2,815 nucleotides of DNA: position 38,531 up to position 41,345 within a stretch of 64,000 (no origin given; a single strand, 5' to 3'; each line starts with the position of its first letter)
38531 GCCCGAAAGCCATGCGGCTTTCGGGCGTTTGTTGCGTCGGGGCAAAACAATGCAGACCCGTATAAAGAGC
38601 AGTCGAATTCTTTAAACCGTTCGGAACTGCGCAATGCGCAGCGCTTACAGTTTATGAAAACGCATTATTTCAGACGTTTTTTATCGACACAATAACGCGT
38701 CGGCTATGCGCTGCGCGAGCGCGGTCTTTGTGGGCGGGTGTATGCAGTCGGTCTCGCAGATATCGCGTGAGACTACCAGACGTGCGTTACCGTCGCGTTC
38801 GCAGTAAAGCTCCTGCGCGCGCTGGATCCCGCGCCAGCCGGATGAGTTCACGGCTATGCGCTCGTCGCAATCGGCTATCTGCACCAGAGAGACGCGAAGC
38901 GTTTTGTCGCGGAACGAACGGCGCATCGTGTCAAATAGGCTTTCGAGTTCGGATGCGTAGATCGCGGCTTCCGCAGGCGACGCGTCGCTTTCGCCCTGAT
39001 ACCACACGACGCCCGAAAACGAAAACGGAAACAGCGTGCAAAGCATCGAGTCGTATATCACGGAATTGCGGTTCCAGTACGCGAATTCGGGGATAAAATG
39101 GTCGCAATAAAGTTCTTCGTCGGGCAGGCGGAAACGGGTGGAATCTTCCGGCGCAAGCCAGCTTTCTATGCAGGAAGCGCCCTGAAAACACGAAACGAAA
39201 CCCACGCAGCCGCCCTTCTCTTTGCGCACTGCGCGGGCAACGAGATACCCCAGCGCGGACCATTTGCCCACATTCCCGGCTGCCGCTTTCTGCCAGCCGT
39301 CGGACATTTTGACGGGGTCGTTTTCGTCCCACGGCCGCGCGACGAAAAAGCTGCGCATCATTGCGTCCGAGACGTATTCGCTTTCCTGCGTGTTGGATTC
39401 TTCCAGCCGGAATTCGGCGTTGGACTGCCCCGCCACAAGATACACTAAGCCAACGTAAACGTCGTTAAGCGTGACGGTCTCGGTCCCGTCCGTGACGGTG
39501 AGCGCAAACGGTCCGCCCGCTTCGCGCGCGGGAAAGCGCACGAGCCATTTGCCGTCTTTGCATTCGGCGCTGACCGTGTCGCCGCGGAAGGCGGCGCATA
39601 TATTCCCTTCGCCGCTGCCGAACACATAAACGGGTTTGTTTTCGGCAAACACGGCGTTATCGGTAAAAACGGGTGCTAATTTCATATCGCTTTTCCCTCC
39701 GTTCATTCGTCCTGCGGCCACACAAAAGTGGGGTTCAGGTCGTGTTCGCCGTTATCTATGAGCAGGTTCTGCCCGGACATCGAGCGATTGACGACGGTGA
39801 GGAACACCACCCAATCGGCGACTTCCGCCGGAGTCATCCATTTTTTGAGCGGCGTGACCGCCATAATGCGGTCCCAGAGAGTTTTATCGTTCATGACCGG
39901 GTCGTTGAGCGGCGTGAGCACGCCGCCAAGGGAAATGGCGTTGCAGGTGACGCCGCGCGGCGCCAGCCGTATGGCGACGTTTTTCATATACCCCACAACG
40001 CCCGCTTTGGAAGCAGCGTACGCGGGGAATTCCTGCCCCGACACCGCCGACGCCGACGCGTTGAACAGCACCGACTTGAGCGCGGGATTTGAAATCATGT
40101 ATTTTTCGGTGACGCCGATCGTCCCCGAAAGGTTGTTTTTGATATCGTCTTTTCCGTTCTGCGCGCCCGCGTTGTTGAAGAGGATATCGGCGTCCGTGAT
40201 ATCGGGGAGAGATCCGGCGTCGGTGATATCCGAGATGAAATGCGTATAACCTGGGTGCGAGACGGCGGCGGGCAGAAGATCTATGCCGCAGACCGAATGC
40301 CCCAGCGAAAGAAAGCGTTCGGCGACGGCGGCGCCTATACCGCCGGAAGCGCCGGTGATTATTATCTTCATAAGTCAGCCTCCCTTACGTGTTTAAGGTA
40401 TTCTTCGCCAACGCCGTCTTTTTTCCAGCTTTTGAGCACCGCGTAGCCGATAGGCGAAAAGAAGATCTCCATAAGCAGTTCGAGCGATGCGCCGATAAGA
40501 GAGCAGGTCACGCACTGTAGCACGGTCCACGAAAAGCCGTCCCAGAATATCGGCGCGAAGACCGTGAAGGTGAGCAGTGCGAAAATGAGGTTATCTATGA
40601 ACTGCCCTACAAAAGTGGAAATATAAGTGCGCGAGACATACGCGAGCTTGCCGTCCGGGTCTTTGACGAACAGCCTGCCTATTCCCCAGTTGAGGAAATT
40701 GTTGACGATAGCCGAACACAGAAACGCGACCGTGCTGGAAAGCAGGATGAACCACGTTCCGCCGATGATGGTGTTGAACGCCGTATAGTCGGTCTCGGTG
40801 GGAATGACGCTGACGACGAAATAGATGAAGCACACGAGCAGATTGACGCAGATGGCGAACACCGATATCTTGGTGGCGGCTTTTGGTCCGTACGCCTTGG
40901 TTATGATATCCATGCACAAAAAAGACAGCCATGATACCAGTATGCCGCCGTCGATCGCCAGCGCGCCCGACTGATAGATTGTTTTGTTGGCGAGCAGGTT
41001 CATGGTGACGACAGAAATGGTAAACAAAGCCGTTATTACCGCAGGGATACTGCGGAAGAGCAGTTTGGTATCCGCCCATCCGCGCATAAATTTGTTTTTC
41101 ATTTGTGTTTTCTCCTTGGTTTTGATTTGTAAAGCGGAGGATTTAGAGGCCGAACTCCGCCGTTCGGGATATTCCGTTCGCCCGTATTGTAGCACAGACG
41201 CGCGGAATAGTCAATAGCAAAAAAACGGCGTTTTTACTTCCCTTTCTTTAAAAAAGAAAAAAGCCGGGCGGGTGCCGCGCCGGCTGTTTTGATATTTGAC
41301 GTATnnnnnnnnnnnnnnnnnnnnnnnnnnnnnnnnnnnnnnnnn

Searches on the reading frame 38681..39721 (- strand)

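Call 5: search_protein_families(library=pfam, proteins=[window:38681-39721:-], max_evalue=0.001)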
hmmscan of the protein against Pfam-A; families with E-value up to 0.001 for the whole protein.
window:38681-39721:- (346 aa): 1 family
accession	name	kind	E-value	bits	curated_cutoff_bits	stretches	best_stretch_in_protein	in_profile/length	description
PF03629.24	SASA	-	5.2e-20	72.5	24.8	1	93-344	4-225/226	Carbohydrate esterase, sialic acid-specific acetylesterase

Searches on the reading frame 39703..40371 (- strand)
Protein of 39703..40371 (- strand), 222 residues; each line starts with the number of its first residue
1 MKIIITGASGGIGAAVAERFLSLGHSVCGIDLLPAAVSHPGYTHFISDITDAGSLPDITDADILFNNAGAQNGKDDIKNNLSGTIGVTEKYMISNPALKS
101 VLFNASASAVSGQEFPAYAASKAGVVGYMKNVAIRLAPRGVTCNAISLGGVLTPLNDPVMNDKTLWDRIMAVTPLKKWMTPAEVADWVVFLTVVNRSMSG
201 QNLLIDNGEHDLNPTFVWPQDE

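Call 5: search_protein_families(library=pfam, proteins=[window:39703-40371:-], max_evalue=0.001)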
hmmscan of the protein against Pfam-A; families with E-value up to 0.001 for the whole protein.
window:39703-40371:- (222 aa): 3 families
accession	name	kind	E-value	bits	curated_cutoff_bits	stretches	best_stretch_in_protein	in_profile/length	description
PF13561.12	adh_short_C2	-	9.1e-23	81.5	27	1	62-209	73-235/236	Enoyl-(Acyl carrier protein) reductase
PF00106.31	adh_short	-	6.7e-17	62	26.6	1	3-161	3-192/195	short chain dehydrogenase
PF01370.27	Epimerase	-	1.1e-06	28.7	20.9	1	3-111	1-119/240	NAD dependent epimerase/dehydratase family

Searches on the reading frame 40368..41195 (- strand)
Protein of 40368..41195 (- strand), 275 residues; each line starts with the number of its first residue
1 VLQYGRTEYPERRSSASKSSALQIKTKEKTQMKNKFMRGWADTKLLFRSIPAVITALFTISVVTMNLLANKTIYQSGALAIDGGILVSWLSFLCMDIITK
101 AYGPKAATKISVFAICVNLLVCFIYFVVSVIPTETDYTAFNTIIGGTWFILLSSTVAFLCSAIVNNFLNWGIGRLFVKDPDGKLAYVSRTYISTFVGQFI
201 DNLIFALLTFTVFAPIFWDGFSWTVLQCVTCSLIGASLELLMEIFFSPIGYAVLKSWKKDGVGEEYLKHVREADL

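Call 4: search_protein_families(library=pfam, proteins=[window:40368-41195:-], max_evalue=0.01)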
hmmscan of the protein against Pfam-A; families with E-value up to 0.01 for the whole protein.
window:40368-41195:- (275 aa): 1 family
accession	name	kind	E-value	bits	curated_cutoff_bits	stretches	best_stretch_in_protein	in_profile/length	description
PF02592.20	Vut_1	-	1.2e-24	87.9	27.2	1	82-253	1-152/152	Putative vitamin uptake transporter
